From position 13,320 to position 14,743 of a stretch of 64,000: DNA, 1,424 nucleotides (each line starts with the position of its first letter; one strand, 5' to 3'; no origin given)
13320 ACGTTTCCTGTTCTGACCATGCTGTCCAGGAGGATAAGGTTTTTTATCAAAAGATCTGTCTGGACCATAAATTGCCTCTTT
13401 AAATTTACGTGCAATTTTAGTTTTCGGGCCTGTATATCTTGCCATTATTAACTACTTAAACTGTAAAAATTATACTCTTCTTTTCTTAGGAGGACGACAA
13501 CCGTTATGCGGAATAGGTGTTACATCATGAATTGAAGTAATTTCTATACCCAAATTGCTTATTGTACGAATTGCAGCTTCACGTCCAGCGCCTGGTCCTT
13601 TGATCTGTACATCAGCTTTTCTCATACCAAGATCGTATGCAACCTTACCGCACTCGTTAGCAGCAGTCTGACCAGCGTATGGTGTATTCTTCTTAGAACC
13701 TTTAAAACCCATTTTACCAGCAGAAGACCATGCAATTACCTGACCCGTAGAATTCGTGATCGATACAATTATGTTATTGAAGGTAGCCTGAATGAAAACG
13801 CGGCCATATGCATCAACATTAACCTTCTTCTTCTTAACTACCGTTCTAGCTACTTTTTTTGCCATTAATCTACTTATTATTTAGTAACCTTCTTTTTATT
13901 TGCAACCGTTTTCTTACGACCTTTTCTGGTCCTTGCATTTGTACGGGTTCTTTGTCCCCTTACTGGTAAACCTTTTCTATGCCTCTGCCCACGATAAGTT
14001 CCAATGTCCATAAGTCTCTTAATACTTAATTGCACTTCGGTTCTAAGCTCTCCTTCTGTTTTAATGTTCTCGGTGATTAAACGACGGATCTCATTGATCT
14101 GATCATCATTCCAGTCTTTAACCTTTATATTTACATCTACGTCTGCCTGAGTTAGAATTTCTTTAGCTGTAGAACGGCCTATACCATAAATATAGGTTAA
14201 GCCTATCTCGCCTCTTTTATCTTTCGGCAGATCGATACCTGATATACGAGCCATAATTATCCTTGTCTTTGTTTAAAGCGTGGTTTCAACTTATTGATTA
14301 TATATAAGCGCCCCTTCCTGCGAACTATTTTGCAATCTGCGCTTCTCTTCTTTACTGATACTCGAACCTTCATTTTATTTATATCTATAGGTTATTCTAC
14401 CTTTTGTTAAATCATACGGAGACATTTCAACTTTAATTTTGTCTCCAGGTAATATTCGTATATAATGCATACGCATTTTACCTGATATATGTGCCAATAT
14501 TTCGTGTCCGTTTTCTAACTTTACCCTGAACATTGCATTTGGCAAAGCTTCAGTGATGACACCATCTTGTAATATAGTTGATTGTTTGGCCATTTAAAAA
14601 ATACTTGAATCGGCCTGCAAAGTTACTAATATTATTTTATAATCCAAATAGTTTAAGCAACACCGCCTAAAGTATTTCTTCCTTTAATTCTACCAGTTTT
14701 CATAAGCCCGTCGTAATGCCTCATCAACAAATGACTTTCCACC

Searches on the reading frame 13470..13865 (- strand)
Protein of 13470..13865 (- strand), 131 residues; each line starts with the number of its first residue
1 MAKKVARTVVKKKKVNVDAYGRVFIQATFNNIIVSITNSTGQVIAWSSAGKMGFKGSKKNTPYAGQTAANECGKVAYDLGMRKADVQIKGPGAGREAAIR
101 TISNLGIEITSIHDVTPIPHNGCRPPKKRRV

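Call 69: find_encoding_contigs(protein=window:13470-13865:-, flank=10000, max_places=10)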
Protein window:13470-13865:- (131 aa): 1 contig read that carries it; 1 place shown.
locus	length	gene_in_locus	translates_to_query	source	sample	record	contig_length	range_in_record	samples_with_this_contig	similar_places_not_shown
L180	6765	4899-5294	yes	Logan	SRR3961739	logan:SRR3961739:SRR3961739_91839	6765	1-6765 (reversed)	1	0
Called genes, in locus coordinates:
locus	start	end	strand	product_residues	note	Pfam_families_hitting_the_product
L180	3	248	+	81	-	?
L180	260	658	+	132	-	PF00410:Ribosomal_S8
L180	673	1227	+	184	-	PF00347:Ribosomal_L6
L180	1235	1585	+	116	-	PF00861:Ribosomal_L18p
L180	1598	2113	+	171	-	PF00333:Ribosomal_S5, PF03719:Ribosomal_S5_C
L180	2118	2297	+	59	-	PF00327:Ribosomal_L30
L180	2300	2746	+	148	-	PF00828:Ribosomal_L27A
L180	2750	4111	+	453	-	PF00344:SecY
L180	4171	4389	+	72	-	PF01176:eIF-1a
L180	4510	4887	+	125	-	PF00416:Ribosomal_S13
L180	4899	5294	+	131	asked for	PF00411:Ribosomal_S11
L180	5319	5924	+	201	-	PF00163:Ribosomal_S4, PF01479:S4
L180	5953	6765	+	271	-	?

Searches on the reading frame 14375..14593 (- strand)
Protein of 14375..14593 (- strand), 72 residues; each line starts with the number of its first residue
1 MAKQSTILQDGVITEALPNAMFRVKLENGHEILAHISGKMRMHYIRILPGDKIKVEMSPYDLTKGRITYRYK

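Call 70: find_encoding_contigs(protein=window:14375-14593:-, flank=10000, max_places=10)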
Protein window:14375-14593:- (72 aa): 4 contigs read that carry it; 4 places shown.
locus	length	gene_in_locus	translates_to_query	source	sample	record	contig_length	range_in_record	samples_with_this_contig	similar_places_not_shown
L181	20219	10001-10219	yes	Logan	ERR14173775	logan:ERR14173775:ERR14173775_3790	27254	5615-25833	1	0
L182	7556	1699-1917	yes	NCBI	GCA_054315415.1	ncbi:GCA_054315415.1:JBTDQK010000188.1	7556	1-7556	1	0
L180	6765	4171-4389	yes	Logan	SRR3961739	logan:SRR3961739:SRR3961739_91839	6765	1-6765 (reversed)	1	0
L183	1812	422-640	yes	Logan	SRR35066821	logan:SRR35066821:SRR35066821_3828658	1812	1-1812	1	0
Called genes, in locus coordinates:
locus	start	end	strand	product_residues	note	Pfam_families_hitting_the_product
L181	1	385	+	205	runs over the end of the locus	PF00297:Ribosomal_L3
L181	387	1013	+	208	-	PF00573:Ribosomal_L4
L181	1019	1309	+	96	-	PF00276:Ribosomal_L23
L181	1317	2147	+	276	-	PF00181:Ribosomal_L2_N, PF03947:Ribosomal_L2_C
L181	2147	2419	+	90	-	PF00203:Ribosomal_S19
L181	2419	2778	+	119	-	PF00237:Ribosomal_L22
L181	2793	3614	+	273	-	PF07650:KH_2, PF00189:Ribosomal_S3_C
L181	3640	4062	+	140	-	PF00252:Ribosomal_L16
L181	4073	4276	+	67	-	PF00831:Ribosomal_L29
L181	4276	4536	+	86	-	PF00366:Ribosomal_S17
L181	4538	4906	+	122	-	PF00238:Ribosomal_L14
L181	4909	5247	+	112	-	PF00467:KOW, PF17136:ribosomal_L24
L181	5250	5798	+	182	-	PF00281:Ribosomal_L5, PF00673:Ribosomal_L5_C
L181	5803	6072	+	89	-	PF00253:Ribosomal_S14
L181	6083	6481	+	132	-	PF00410:Ribosomal_S8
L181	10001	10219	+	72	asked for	PF01176:eIF-1a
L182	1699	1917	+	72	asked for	PF01176:eIF-1a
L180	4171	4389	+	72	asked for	PF01176:eIF-1a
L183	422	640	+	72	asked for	PF01176:eIF-1a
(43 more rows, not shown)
